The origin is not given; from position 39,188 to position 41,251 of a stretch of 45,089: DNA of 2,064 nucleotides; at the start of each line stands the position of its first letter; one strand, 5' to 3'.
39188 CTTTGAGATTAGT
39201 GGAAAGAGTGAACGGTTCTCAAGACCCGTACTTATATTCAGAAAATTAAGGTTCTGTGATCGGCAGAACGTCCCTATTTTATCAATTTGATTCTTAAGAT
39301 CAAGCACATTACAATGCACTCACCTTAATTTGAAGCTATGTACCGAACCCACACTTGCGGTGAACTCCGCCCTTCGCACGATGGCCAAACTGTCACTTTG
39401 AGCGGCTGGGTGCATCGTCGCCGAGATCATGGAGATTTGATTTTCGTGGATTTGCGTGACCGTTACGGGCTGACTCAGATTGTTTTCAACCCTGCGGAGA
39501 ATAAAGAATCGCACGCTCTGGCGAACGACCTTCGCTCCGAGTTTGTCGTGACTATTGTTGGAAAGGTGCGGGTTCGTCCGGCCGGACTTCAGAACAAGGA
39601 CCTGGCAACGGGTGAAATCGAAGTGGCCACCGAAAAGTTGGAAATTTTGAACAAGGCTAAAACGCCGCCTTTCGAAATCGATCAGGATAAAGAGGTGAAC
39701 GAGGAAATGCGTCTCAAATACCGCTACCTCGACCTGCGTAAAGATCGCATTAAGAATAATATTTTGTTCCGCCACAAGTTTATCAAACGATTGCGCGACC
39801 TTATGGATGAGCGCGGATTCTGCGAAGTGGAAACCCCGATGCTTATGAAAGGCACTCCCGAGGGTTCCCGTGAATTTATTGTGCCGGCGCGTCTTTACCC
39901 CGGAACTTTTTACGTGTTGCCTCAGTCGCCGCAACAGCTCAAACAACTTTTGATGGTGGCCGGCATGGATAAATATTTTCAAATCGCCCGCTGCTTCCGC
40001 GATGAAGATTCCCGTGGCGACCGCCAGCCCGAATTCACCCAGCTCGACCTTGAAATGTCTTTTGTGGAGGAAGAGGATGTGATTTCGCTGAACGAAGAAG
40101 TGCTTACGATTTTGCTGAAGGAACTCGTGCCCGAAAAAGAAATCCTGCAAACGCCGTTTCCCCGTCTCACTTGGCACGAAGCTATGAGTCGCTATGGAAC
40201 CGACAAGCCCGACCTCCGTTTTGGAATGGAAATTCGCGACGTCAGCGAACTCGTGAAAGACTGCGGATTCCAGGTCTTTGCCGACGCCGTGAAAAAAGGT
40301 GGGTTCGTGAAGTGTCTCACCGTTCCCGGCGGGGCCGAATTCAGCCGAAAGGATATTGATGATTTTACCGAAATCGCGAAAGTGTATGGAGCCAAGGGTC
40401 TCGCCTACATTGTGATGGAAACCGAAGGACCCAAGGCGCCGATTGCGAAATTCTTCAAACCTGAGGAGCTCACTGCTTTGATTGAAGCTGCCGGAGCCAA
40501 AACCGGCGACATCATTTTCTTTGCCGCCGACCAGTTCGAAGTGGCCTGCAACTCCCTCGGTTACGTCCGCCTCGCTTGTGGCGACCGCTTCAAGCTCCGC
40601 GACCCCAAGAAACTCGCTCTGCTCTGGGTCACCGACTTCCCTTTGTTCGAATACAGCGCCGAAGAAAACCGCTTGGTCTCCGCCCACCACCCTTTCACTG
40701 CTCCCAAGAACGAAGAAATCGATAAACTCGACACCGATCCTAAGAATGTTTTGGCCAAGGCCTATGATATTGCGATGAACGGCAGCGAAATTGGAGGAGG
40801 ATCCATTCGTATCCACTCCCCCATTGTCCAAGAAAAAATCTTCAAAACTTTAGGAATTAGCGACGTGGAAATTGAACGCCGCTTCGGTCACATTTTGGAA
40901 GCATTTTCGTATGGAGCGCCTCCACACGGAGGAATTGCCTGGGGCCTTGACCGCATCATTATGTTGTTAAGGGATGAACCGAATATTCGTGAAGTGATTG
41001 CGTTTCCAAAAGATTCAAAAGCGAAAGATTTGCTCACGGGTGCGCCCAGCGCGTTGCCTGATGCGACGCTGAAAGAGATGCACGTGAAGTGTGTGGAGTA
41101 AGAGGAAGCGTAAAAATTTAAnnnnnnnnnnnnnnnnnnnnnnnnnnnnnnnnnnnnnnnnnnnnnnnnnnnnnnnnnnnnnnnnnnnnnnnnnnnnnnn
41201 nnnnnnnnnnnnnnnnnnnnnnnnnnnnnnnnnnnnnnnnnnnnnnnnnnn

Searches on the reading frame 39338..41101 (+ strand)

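Call 53: search_protein_families(library=pfam, proteins=[window:39338-41101:+], max_evalue=0.001)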
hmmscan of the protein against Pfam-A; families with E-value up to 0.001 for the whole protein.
window:39338-41101:+ (587 aa): 3 families
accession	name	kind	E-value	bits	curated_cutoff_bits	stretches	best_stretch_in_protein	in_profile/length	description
PF00152.25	tRNA-synt_2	-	3.4e-117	391.3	25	1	121-559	1-307/308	tRNA synthetases class II (D, K and N)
PF02938.19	GAD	-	4.8e-26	91.3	23.4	1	314-407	1-95/95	GAD domain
PF01336.31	tRNA_anti-codon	-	1.1e-16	60.9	27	1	19-104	1-75/75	OB-fold nucleic acid binding domain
